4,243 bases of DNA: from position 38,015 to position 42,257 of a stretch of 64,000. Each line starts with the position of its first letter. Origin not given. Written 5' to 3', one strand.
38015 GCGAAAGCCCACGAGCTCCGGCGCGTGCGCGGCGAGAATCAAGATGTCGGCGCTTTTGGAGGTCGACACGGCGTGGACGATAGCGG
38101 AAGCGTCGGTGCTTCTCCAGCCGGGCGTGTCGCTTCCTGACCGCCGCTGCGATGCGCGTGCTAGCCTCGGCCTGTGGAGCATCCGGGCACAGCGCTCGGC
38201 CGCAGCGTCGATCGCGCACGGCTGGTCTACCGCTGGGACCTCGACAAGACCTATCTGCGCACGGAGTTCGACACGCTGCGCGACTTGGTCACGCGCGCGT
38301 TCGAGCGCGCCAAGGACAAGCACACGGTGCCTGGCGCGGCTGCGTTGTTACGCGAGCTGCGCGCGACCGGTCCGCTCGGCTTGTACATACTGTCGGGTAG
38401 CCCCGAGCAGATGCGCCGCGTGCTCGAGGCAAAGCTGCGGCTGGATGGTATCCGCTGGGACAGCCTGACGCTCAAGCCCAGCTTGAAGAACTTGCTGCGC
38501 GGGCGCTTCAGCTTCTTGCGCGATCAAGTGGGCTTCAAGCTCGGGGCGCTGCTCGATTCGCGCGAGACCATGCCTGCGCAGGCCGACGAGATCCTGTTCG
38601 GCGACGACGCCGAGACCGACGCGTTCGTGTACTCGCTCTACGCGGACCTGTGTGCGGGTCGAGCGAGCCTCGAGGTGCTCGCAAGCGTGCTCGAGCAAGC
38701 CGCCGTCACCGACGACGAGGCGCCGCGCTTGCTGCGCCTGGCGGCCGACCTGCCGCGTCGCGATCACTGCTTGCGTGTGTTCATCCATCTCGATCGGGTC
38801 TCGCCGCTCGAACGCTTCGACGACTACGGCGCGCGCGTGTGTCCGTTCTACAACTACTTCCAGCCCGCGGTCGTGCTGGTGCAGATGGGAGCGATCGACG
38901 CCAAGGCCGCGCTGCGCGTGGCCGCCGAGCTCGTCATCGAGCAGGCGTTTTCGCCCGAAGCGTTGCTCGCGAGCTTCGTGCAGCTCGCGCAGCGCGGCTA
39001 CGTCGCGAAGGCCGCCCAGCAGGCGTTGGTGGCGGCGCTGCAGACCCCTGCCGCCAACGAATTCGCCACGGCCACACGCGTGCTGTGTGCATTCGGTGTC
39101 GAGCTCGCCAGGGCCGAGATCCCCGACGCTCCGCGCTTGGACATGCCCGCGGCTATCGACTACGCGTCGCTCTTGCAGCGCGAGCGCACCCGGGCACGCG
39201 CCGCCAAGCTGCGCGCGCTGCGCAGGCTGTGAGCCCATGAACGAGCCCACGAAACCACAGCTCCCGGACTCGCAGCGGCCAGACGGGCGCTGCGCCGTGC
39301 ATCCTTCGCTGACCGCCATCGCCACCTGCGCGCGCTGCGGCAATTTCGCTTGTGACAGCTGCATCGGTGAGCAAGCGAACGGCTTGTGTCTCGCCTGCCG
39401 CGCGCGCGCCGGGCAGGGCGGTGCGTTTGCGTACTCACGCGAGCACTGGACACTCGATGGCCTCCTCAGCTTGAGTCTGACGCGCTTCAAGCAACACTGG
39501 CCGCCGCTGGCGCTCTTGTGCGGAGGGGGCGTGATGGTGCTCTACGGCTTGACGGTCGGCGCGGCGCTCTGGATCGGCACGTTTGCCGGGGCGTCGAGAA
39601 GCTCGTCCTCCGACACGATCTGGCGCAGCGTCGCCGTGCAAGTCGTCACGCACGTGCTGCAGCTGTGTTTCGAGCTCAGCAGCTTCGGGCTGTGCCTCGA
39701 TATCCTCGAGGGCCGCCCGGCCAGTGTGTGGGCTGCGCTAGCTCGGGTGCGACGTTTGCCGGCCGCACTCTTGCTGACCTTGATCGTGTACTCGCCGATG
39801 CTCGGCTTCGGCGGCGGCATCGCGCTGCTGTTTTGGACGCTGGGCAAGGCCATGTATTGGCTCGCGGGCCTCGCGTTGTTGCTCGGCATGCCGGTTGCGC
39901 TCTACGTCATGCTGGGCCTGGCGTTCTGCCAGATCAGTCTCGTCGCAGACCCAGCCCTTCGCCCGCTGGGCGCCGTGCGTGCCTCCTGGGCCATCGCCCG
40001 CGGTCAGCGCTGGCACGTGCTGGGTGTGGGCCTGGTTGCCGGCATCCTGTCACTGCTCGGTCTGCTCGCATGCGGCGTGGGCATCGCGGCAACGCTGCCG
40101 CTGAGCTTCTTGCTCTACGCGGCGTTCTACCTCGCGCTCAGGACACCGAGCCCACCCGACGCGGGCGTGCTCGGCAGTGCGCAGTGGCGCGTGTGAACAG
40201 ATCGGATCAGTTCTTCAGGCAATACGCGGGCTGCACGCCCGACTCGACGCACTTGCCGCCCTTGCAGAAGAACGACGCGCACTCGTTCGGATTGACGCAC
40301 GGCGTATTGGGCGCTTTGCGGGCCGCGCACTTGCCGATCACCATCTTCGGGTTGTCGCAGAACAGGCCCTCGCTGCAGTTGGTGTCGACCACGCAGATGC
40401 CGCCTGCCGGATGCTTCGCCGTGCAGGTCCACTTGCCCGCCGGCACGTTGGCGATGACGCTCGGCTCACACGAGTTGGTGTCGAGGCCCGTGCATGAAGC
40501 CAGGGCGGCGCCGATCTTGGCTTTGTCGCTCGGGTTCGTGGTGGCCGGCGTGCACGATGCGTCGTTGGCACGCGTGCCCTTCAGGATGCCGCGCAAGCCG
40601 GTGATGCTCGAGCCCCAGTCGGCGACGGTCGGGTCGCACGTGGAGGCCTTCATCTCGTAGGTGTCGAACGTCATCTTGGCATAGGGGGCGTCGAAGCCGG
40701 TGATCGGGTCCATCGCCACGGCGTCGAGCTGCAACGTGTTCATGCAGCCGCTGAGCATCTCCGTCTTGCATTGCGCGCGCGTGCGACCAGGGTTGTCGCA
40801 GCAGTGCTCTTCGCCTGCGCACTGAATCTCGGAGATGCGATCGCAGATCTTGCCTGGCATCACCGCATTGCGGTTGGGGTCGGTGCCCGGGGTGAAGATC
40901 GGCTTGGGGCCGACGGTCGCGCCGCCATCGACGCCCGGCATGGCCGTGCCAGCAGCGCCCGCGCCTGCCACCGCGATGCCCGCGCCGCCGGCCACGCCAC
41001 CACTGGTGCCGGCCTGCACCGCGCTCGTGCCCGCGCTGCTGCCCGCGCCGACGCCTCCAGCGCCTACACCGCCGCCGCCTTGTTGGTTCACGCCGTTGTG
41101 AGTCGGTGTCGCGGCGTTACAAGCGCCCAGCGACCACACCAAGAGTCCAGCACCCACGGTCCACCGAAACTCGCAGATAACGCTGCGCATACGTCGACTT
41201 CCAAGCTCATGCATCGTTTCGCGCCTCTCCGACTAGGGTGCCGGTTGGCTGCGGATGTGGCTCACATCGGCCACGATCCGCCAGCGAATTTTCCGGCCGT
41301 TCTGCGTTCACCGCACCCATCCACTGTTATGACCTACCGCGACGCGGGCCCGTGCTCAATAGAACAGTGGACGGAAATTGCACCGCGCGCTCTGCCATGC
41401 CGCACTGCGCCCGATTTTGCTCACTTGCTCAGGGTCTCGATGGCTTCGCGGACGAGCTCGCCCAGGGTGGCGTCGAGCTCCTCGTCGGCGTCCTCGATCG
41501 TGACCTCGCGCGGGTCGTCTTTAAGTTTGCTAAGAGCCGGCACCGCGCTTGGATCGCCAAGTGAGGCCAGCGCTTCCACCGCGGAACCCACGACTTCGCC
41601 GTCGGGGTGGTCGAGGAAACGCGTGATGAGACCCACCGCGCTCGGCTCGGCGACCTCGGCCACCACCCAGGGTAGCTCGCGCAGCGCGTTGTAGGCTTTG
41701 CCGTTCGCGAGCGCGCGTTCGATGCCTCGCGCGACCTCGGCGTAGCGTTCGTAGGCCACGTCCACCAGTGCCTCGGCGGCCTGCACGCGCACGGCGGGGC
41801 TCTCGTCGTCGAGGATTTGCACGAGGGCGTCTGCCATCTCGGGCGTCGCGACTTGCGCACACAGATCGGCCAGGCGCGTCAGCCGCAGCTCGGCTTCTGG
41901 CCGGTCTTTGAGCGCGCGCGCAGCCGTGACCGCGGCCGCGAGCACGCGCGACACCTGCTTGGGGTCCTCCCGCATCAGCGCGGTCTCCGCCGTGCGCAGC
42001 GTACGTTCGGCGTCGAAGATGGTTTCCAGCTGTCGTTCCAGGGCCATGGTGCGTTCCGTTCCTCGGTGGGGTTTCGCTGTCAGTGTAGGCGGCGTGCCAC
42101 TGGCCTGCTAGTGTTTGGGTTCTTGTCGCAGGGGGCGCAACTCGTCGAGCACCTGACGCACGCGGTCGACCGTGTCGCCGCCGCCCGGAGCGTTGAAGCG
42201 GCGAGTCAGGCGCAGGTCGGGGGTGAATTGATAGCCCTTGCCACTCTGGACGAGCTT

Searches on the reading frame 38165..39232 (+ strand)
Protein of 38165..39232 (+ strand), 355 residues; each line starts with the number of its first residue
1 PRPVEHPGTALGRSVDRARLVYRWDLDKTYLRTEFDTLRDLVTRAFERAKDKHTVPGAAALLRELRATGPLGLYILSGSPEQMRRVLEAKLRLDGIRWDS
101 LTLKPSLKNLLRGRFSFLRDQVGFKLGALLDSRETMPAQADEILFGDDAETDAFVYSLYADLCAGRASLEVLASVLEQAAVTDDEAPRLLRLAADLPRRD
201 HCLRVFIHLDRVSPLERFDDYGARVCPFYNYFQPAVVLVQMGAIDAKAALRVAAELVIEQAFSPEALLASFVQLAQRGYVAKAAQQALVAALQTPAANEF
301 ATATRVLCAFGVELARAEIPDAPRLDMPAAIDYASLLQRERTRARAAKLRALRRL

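Call 26: search_protein_families(library=pfam, proteins=[window:38165-39232:+], max_evalue=0.001)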
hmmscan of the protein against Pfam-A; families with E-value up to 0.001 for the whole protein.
window:38165-39232:+ (355 aa): 1 family
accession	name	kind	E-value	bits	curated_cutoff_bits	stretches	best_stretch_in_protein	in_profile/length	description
PF09949.15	APP1_cat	-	1.8e-06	28.4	27.1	1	25-160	6-140/154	Phosphatidate phosphatase APP1, catalytic domain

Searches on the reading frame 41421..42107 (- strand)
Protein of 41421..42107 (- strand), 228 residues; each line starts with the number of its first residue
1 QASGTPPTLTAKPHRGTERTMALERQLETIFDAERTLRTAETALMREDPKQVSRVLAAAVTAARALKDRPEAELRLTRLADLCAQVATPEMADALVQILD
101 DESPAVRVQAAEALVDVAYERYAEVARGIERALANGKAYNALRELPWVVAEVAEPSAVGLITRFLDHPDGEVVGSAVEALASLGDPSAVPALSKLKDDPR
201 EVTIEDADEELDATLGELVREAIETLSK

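Call 66: search_protein_families(library=pfam, proteins=[window:41421-42107:-], max_evalue=0.0001)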
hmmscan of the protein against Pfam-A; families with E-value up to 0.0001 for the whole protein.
window:41421-42107:- (228 aa): 2 families
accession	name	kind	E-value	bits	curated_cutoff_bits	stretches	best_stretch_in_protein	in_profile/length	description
PF13646.12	HEAT_2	-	6.7e-15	55.6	27.7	2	146-207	21-83/88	HEAT repeats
PF02985.28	HEAT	-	2.6e-06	27.6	23.5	0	94-118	4-28/31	HEAT repeat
